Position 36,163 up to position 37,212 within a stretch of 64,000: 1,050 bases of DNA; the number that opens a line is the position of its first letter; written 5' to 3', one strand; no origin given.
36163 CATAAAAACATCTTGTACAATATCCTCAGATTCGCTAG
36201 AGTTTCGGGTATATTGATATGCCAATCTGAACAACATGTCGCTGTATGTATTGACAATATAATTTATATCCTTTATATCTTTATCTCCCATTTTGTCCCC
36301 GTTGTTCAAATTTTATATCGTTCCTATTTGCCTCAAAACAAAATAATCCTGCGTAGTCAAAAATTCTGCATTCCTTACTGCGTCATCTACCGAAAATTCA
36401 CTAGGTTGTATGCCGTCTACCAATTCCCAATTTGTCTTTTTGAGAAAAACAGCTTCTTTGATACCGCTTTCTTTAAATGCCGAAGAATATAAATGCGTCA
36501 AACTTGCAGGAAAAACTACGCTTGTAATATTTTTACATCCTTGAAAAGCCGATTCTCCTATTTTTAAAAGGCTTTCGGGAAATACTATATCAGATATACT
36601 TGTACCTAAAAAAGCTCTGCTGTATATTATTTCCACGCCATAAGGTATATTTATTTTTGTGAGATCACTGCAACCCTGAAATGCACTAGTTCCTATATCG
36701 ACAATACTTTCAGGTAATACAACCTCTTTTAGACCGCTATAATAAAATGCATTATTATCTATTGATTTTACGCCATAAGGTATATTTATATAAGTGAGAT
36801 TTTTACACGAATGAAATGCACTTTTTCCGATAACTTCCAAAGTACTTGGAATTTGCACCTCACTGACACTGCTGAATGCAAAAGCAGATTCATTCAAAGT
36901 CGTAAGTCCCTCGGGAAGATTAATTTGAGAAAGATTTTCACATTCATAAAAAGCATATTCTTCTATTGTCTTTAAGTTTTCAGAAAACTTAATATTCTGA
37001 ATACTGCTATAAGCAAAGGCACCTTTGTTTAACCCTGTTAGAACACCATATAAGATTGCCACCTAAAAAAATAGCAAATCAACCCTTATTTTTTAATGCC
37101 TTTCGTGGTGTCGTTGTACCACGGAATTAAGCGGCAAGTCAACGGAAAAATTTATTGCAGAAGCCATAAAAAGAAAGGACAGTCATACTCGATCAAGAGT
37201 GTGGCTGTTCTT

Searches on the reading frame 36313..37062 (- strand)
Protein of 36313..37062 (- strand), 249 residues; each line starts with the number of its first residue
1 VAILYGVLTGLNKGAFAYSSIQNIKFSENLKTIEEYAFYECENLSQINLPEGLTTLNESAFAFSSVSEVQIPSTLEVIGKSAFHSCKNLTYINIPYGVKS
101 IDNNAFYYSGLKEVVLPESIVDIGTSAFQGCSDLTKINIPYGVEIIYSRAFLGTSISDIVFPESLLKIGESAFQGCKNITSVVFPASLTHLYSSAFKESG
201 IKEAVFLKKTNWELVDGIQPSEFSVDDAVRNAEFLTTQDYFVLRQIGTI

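Call 65: find_encoding_contigs(protein=window:36313-37062:-, flank=10000, max_places=6)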
Protein window:36313-37062:- (249 aa): 3 contigs read that carry it; 2 places shown.
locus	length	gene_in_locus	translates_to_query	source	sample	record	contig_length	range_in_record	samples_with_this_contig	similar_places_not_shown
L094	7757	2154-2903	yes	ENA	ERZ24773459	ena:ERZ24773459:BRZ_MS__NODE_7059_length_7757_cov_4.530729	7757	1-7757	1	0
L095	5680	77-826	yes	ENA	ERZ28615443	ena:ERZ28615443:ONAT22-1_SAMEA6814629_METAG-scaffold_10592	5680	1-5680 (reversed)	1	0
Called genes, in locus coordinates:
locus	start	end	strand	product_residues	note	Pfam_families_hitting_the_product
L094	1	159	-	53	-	?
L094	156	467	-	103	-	-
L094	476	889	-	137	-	-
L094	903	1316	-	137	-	PF23864:DUF7222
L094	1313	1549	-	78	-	-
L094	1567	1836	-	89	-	-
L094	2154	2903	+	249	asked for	-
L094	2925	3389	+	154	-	PF04542:Sigma70_r2, PF04545:Sigma70_r4, PF08281:Sigma70_r4_2, PF13936:HTH_38 (faint)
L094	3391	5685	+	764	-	-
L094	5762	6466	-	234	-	PF02254:TrkA_N, PF02080:TrkA_C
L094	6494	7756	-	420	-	?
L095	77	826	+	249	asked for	-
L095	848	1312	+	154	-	PF04542:Sigma70_r2, PF04545:Sigma70_r4, PF08281:Sigma70_r4_2, PF13936:HTH_38 (faint)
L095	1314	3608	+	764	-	-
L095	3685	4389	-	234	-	PF02254:TrkA_N, PF02080:TrkA_C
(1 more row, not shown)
